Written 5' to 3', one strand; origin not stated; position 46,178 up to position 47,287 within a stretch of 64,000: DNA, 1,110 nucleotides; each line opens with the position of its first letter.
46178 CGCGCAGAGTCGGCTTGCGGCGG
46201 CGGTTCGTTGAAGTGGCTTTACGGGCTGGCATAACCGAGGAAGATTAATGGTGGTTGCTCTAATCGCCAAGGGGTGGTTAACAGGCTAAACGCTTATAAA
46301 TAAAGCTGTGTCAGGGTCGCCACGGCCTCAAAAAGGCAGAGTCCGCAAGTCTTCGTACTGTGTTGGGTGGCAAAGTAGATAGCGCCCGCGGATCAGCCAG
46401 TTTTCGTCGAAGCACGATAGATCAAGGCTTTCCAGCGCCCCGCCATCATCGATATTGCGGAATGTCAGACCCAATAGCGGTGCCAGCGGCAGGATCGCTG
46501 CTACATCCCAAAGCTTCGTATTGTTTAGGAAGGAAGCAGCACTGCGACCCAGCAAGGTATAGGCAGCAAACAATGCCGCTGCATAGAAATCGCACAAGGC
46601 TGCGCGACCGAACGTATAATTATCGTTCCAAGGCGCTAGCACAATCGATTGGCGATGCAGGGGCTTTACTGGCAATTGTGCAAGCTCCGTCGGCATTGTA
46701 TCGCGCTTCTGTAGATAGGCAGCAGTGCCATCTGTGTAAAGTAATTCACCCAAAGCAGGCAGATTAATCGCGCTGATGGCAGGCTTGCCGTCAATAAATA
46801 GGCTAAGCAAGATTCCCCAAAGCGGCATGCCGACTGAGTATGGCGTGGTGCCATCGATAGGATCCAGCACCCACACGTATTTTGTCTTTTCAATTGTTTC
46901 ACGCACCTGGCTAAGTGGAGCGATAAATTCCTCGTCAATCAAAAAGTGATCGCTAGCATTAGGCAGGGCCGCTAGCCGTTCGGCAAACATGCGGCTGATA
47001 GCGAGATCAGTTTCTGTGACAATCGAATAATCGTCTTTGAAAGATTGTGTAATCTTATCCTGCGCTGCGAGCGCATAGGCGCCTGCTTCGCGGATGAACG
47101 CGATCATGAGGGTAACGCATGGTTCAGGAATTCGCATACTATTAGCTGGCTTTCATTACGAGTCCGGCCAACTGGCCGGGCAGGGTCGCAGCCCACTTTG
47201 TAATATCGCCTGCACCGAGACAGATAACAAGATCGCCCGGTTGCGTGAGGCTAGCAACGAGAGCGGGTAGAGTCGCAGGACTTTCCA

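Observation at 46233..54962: Rearranged dcw cluster: no murF between murE and mraY, IMPase-family gene where murB-ddl normally sit, CMD-family gene between ftsZ and lpxC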

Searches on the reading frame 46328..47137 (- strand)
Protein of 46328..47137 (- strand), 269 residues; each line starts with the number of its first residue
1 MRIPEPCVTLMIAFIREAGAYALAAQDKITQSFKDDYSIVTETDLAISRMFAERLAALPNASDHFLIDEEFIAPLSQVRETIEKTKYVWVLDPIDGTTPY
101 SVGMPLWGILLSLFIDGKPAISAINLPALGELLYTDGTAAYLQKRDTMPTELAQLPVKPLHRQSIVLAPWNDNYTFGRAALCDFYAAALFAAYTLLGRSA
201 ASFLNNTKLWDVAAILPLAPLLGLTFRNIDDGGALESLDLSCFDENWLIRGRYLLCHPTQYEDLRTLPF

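Call 4: search_protein_families(library=pfam, proteins=[window:46328-47137:-])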
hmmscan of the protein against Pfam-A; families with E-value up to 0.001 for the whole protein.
window:46328-47137:- (269 aa): 1 family
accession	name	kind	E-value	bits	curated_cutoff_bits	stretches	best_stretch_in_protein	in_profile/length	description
PF00459.30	Inositol_P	-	8.6e-20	71.8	27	1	27-217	26-226/271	Inositol monophosphatase family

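Call 6: search_protein_families(library=ncbifam, proteins=[window:46328-47137:-], max_evalue=0.01)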
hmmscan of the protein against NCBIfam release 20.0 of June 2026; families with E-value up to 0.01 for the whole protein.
window:46328-47137:- (269 aa): 6 families
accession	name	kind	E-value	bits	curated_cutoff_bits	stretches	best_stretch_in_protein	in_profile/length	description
TIGR02067.1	his_9_HisN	equivalog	1.7e-20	73.6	275.15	1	26-150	22-135/252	histidinol-phosphatase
TIGR01331.1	bisphos_cysQ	equivalog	8.5e-12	45.2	228.8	1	15-163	9-152/250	3'(2'),5'-bisphosphate nucleotidase CysQ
NF009321.0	PRK12676.1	equivalog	3.4e-05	23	264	1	82-145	78-142/264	bifunctional fructose-bisphosphatase/inositol-phosphate phosphatase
TIGR01330.1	bisphos_HAL2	equivalog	4.2e-05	22.5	267.05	1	88-129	136-176/359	3'(2'),5'-bisphosphate nucleotidase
NF008182.0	PRK10931.1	equivalog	4.5e-05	22.6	379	1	17-143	11-134/246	3'(2'),5'-bisphosphate nucleotidase CysQ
NF008027.1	PRK10757.1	equivalog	0.00019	20.5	332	1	6-134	3-126/267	inositol-1-monophosphatase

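Call 7: find_encoding_contigs(protein=window:46328-47137:-, flank=10000, max_places=6)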
Protein window:46328-47137:- (269 aa): no gene with exactly this product is on record in the collection.

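Call 8: find_related_loci(query=window:46328-47137:-, collection=genome_contigs, flank=10000)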
Query window:46328-47137:- (269 aa) in genome_contigs; peptide patterns used: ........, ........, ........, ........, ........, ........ (x = any residue, [..] = any of these).
600 stretches matched a pattern (row limit reached: there are more); 567 encode a relative of the query (tblastn E <= 1e-3); the best 80 are kept; 80 distinct loci.
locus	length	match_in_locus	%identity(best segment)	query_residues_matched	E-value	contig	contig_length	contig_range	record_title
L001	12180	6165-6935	30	15-261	2e-28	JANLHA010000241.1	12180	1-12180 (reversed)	MAG: Candidatus Omnitrophota bacterium isolate P6-5 k99_66422, whole genome shotgun sequence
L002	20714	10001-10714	32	14-264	1e-21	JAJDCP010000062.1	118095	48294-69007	MAG: Planctomycetota bacterium isolate OFTM248 OFTM248_61, whole genome shotgun sequence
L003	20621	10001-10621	32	14-218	2e-20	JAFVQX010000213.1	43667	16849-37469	MAG: Lentisphaeria bacterium isolate RGIG5313 Sheep_Colon-2__c1009914, whole genome shotgun sequence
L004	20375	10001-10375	38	18-152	1e-17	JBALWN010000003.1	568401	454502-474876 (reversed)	MAG: Halopseudomonas aestusnigri isolate 7NakV-02 NODE_3_length_568401_cov_26.574021, whole genome shotgun sequence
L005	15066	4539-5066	28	40-218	4e-17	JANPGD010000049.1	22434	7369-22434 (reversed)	MAG: Hyphomicrobiales bacterium isolate VAR_69_metabat_406 VAR_69_k141_4059668, whole genome shotgun sequence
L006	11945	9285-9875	30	12-218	5e-17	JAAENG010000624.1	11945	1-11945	MAG: Chloroflexota bacterium isolate Bse_26 BseG_CONTIG3944002, whole genome shotgun sequence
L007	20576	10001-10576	30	31-223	9e-17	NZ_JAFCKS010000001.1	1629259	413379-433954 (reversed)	Bradyrhizobium japonicum strain SZCCT0153 NODE_1, whole genome shotgun sequence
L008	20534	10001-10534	33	40-218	1e-16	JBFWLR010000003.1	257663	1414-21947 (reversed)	MAG: Xanthobacter sp. isolate CA_2019_NHSR_70 NODE_94_length_257663_cov_12.428375_NHSR, whole genome shotgun sequence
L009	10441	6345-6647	39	36-145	9e-17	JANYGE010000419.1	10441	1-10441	MAG: Hyphomicrobiales bacterium isolate 340R_metabinner_39 340R_k141_370231, whole genome shotgun sequence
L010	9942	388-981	30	33-234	2e-16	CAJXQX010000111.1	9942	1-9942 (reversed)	MAG TPA_asm: uncultured Verrucomicrobia bacterium isolate SRR3933181_bin.17_MetaBAT_v2.12.1_MAG genome assembly, contig:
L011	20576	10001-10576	30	31-223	2e-16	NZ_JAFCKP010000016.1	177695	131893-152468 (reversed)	Bradyrhizobium japonicum strain SZCCT0231 NODE_16, whole genome shotgun sequence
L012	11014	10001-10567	29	29-214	2e-16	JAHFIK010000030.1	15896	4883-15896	MAG: Candidatus Uhrbacteria bacterium isolate nzgw360 NODE_1664_length_15897_cov_8.443585, whole genome shotgun sequence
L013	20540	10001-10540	34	34-218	2e-16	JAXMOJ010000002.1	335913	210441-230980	MAG: Cephaloticoccus sp. isolate EC_MBin.50 ECX_73CoAssmbCtg, whole genome shotgun sequence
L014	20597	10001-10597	29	26-226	3e-16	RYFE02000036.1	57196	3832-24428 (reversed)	Chloroflexales bacterium ZM16-3 Scaffold_#36, whole genome shotgun sequence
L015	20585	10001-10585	33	37-232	4e-16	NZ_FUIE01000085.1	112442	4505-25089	Brevundimonas diminuta 3F5N, whole genome shotgun sequence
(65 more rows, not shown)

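Call 11: find_homologous_proteins(query=window:46328-47137:-)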
Query window:46328-47137:- (269 aa): 225 proteins with E <= 0.001 among 3903 candidates; the best 120 are listed.
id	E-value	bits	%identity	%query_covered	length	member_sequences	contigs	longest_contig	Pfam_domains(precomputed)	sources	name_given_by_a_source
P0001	9.1e-170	581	100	96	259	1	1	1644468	PF00459.31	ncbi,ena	-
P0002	1.6e-91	324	56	97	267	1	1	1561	PF00459.31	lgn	-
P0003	8.1e-82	293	51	96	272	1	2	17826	PF00459.31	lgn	-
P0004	1.3e-63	233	45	96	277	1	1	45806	PF00459.31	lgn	-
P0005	6.6e-50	188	40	94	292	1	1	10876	PF00459.31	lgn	-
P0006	1.2e-38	151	36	94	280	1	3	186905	PF00459.31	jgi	jgi:fructose-1,6-bisphosphatase/inositol monophosphatase family enzyme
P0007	8.9e-35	138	35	95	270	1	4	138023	PF00459.31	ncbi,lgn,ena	-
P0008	9.2e-35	138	32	95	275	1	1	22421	PF00459.31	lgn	-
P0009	1.4e-34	138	34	93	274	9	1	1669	PF00459.31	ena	-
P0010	2.3e-34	137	34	95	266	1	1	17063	PF00459.31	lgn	-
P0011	6.8e-33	132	33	94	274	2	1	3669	PF00459.31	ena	-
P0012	1.2e-32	131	34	98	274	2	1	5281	PF00459.31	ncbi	-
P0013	2.0e-32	131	34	96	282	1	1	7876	PF00459.31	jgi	jgi:myo-inositol-1(or 4)-monophosphatase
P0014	4.9e-32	129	34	94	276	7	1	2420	PF00459.31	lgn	-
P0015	9.4e-32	128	35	95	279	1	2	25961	PF00459.31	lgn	-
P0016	5.7e-31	126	34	94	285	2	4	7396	PF00459.31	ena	-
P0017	1.4e-30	125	35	94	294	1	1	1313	PF00459.31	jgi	jgi:myo-inositol-1(or 4)-monophosphatase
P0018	1.4e-30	125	33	96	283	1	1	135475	PF00459.31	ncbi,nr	ncbi:MAG: hypothetical protein HQL20_00710 [Candidatus Omnitrophica bacterium]|nr:hypothetical prote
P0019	3.1e-30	124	32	94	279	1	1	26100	PF00459.31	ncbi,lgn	-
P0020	3.4e-30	123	32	96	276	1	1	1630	PF00459.31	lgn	-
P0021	4.8e-30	123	33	93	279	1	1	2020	PF00459.31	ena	-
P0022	5.7e-30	123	33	94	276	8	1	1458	PF00459.31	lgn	-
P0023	6.1e-30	123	32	93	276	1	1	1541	PF00459.31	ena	-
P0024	6.7e-30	122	34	93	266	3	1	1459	PF00459.31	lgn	-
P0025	2.2e-29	121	31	93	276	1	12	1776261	PF00459.31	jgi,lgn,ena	jgi:fructose-1,6-bisphosphatase/inositol monophosphatase family enzyme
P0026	3.1e-29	120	33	91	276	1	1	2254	PF00459.31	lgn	-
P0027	3.9e-29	120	33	95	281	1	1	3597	PF00459.31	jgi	jgi:myo-inositol-1(or 4)-monophosphatase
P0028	4.5e-29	120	32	94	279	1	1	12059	PF00459.31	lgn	-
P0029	1.6e-28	118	32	94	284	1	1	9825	PF00459.31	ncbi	-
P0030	2.6e-27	114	34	88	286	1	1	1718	PF00459.31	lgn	-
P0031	8.9e-26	109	29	95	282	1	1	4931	PF00459.31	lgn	-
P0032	1.1e-25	109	33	87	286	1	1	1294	PF00459.31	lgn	-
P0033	1.2e-25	108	30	95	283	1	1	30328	PF00459.31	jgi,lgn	jgi:myo-inositol-1(or 4)-monophosphatase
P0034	1.4e-24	105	31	89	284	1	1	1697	PF00459.31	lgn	-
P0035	1.4e-24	105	30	99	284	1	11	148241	PF00459.31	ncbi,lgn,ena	-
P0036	4.5e-24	103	32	94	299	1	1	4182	PF00459.31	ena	-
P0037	1.9e-22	98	28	91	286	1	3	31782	PF00459.31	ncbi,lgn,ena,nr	ncbi:MAG: hypothetical protein OXR68_06575 [Alphaproteobacteria bacterium]|nr:hypothetical protein [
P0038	2.7e-19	88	29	77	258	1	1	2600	PF00459.31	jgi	jgi:myo-inositol-1(or 4)-monophosphatase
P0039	3.1e-18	84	30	80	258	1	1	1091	PF00459.31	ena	-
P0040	3.8e-17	81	31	74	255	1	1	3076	PF00459.31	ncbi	ncbi:MAG: inositol monophosphatase family protein [Nitrospinota bacterium]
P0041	2.1e-16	78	32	83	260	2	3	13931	PF00459.31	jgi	-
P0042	1.4e-15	76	31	83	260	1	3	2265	PF00459.31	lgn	-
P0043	3.6e-14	71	29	78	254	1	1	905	PF00459.31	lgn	-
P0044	6.6e-14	70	43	36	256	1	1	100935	PF00459.31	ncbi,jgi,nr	ncbi:MAG: inositol monophosphatase family protein [Rhodospirillales bacterium]|nr:inositol monophosp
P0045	1.9e-12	65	33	83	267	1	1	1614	PF00459.31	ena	-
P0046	2.1e-12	65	32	62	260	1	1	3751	PF00459.31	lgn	-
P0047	2.6e-12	65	32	73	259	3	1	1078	PF00459.31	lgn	-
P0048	3.0e-12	65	32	62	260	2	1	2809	PF00459.31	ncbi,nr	ncbi:MAG: histidinol-phosphatase [Gemmatimonadales bacterium]|nr:MAG: histidinol-phosphatase [Gemmat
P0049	4.0e-12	64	30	87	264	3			PF00459.31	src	-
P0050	7.0e-12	63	28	88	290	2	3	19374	PF00459.31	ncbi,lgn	-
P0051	7.2e-12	63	33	83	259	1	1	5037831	PF00459.31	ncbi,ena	-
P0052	1.1e-11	63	32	77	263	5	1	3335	PF00459.31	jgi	-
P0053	2.0e-11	62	29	81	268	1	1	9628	PF00459.31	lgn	-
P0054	2.0e-11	62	31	85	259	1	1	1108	PF00459.31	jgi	jgi:histidinol-phosphatase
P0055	2.3e-11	62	43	36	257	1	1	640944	PF00459.31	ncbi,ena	-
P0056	2.4e-11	62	43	37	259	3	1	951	PF00459.31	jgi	jgi:inositol-phosphate phosphatase / L-galactose 1-phosphate phosphatase / histidinol-phosphatase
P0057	4.4e-11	61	31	85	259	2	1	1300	PF00459.31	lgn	-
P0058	5.2e-11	60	31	84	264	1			PF00459.31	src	-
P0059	5.3e-11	60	44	37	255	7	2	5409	PF00459.31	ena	-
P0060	5.5e-11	60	42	37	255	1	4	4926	PF00459.31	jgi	jgi:histidinol phosphatase-like enzyme (inositol monophosphatase family)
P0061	1.1e-10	59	43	35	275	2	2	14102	PF00459.31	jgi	jgi:myo-inositol-1(or 4)-monophosphatase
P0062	1.4e-10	59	31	86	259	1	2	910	PF00459.31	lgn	-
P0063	1.9e-10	59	42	37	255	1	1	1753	PF00459.31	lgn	-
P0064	2.8e-10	58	29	85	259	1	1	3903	PF00459.31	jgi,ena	-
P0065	3.1e-10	58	30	60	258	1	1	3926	PF00459.31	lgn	-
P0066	3.7e-10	58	31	78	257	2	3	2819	PF00459.31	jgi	jgi:histidinol phosphatase-like enzyme (inositol monophosphatase family)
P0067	8.3e-10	57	31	78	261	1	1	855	PF00459.31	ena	-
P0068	9.1e-10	56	42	37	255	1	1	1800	PF00459.31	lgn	-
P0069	1.1e-9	56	30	72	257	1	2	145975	PF00459.31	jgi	-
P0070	1.1e-9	56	30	80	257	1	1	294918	PF00459.31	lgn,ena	-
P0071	1.2e-9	56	29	76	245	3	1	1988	PF00459.31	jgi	jgi:histidinol phosphatase-like enzyme (inositol monophosphatase family)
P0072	1.3e-9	56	30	84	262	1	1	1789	PF00459.31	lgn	-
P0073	1.4e-9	56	26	86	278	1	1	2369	PF00459.31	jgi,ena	-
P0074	1.6e-9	56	36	49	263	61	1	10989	PF00459.31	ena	-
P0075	1.7e-9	56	28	75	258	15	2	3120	PF00459.31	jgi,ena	-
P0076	1.7e-9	56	28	84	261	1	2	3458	PF00459.31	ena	-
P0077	1.9e-9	55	30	72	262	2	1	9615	PF00459.31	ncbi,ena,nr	ncbi:MAG TPA: histidinol-phosphatase [Pyrinomonadaceae bacterium]|nr:histidinol-phosphatase [Pyrinom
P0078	1.9e-9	55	44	36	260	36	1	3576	PF00459.31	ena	-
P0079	2.2e-9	55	28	78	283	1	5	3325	PF00459.31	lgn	-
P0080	2.2e-9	55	37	44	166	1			PF00459.31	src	-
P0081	2.3e-9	55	33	74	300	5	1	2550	PF00459.31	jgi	jgi:inositol-phosphate phosphatase / L-galactose 1-phosphate phosphatase / histidinol-phosphatase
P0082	2.3e-9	55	32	72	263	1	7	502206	PF00459.31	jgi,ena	jgi:myo-inositol-1(or 4)-monophosphatase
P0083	2.9e-9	55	30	76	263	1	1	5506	PF00459.31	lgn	-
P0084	3.3e-9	55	29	76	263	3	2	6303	PF00459.31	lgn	-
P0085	3.9e-9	54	42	36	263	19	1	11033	PF00459.31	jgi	-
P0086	4.0e-9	54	43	30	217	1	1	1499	PF00459.31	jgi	jgi:fructose-1,6-bisphosphatase/inositol monophosphatase family enzyme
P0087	4.9e-9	54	30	84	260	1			PF00459.31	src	-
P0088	5.3e-9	54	29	79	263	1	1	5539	PF00459.31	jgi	jgi:histidinol-phosphatase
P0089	5.4e-9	54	27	82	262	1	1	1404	PF00459.31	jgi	jgi:histidinol phosphatase-like enzyme (inositol monophosphatase family)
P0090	5.5e-9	54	27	80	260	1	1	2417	PF00459.31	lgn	-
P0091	6.0e-9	54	28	73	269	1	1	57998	PF00459.31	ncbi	-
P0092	8.1e-9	53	31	72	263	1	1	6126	PF00459.31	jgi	jgi:myo-inositol-1(or 4)-monophosphatase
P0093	1.1e-8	53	29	87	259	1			PF00459.31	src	-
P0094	1.4e-8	53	36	46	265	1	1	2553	PF00459.31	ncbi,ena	-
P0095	1.5e-8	52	26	84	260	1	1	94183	PF00459.31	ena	-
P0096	1.7e-8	52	31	70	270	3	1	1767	PF00459.31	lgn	-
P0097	1.7e-8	52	39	38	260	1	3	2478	PF00459.31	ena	-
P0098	1.9e-8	52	29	81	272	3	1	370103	PF00459.31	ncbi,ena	-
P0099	1.9e-8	52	39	41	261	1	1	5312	PF00459.31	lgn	-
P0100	2.1e-8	52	30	79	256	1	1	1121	PF00459.31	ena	-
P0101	2.6e-8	52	31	72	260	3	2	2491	PF00459.31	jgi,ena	-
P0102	2.6e-8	52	33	44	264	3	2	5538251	PF00459.31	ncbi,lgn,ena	-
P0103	2.7e-8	52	30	86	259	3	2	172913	PF00459.31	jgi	jgi:histidinol phosphatase-like enzyme (inositol monophosphatase family)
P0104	2.8e-8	52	30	84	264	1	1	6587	PF00459.31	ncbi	-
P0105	3.2e-8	51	27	72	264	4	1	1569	PF00459.31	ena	-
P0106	4.2e-8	51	31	84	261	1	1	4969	PF00459.31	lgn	-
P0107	4.9e-8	51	31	72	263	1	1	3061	PF00459.31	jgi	jgi:myo-inositol-1(or 4)-monophosphatase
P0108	5.1e-8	51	35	46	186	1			PF00459.31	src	-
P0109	6.8e-8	50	30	86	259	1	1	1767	PF00459.31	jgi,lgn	jgi:histidinol phosphatase-like enzyme (inositol monophosphatase family)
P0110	7.1e-8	50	28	75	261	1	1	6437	PF00459.31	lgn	-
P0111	1.5e-7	49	29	84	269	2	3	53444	PF00459.31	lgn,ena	-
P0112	1.8e-7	49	29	83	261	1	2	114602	PF00459.31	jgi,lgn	jgi:histidinol phosphatase-like enzyme (inositol monophosphatase family)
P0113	1.9e-7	49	29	86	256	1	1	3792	PF00459.31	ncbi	-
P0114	1.9e-7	49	28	83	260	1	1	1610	PF00459.31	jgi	jgi:histidinol-phosphatase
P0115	1.9e-7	49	28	76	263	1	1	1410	PF00459.31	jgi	jgi:histidinol phosphatase-like enzyme (inositol monophosphatase family)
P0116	1.9e-7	49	30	86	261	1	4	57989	PF00459.31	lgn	-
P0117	2.1e-7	49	39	40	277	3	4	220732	PF00459.31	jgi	-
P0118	2.1e-7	49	28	81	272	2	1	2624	PF00459.31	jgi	jgi:histidinol-phosphatase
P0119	2.1e-7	49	29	79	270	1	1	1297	PF00459.31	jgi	jgi:myo-inositol-1(or 4)-monophosphatase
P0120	2.1e-7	49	30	86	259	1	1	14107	PF00459.31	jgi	jgi:histidinol phosphatase-like enzyme (inositol monophosphatase family)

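Call 12: find_encoding_contigs(protein=P0001, flank=10000, max_places=3)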
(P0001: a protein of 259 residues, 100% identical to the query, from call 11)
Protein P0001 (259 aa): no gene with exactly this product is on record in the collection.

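Call 13: find_encoding_contigs(protein=P0004, flank=10000, max_places=3)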
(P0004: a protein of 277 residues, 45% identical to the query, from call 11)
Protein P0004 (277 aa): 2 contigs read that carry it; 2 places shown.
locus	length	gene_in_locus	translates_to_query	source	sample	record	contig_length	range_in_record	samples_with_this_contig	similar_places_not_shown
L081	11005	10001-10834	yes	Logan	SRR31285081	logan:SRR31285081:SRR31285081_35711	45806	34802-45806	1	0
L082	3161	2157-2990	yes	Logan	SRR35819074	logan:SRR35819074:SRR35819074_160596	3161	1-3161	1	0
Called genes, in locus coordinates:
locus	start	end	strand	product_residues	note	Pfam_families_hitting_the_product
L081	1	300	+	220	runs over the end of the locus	PF00702:Hydrolase, PF13419:HAD_2, PF13242:Hydrolase_like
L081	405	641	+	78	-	PF01176:eIF-1a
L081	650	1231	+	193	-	PF02545:Maf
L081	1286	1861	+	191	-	PF02525:Flavodoxin_2, PF03358:FMN_red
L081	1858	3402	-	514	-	PF00437:T2SSE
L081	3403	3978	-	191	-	-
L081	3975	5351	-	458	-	PF06864:PAP_PilO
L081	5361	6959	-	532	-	PF00263:Secretin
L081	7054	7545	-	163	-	PF13404:HTH_AsnC-type, PF13412:HTH_24, PF01037:AsnC_trans_reg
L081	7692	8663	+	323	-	PF03486:HI0933_like (faint), PF07992:Pyr_redox_2, PF00890:FAD_binding_2 (faint), PF01134:GIDA (faint), PF01266:DAO (faint), PF12831:FAD_oxidored (faint), PF13738:Pyr_redox_3, PF00070:Pyr_redox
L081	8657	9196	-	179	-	PF03602:Cons_hypoth95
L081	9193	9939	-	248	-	PF01479:S4, PF00849:PseudoU_synth_2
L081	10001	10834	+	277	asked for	PF00459:Inositol_P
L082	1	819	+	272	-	?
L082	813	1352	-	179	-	PF03602:Cons_hypoth95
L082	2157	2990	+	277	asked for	PF00459:Inositol_P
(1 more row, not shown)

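Call 14: find_encoding_contigs(protein=P0003, flank=10000, max_places=3)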
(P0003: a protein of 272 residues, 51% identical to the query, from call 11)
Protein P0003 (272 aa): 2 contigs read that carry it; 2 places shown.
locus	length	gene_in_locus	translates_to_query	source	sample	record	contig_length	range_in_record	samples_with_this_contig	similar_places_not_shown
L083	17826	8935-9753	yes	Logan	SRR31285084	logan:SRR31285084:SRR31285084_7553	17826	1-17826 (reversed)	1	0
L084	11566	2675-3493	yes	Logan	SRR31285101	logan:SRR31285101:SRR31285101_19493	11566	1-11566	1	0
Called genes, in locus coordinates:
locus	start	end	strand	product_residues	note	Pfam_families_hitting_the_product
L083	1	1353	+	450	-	?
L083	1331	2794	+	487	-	PF01225:Mur_ligase (weak), PF08245:Mur_ligase_M, PF02875:Mur_ligase_C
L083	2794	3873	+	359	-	PF00953:Glycos_transf_4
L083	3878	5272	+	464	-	PF21799:MurD-like_N, PF08245:Mur_ligase_M, PF02875:Mur_ligase_C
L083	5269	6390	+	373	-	PF01098:FTSW_RODA_SPOVE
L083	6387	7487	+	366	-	PF03033:Glyco_transf_28, PF13439:Glyco_transf_4 (faint), PF13579:Glyco_trans_4_4, PF04101:Glyco_tran_28_C, PF06722:EryCIII-like_C (weak)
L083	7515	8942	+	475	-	PF01225:Mur_ligase, PF08245:Mur_ligase_M, PF02875:Mur_ligase_C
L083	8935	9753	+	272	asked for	PF00459:Inositol_P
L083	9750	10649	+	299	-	PF01565:FAD_binding_4, PF02873:MurB_C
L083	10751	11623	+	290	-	PF08478:POTRA_1, PF03799:FtsQ_DivIB_C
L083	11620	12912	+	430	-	PF11104:PilM_2 (faint), PF02491:SHS2_FTSA, PF14450:FtsA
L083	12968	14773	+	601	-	-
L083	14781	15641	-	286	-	-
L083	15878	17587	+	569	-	PF00091:Tubulin, PF12327:FtsZ_C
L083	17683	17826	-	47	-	?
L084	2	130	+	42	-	?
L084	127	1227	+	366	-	PF03033:Glyco_transf_28, PF13439:Glyco_transf_4 (faint), PF13579:Glyco_trans_4_4, PF04101:Glyco_tran_28_C, PF06722:EryCIII-like_C (weak)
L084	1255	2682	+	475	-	PF01225:Mur_ligase, PF08245:Mur_ligase_M, PF02875:Mur_ligase_C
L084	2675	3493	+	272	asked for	PF00459:Inositol_P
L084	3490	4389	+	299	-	PF01565:FAD_binding_4, PF02873:MurB_C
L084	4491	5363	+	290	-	PF08478:POTRA_1, PF03799:FtsQ_DivIB_C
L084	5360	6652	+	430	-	PF11104:PilM_2 (faint), PF02491:SHS2_FTSA, PF14450:FtsA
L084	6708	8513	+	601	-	-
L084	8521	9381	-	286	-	-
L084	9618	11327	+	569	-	PF00091:Tubulin, PF12327:FtsZ_C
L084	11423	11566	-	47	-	?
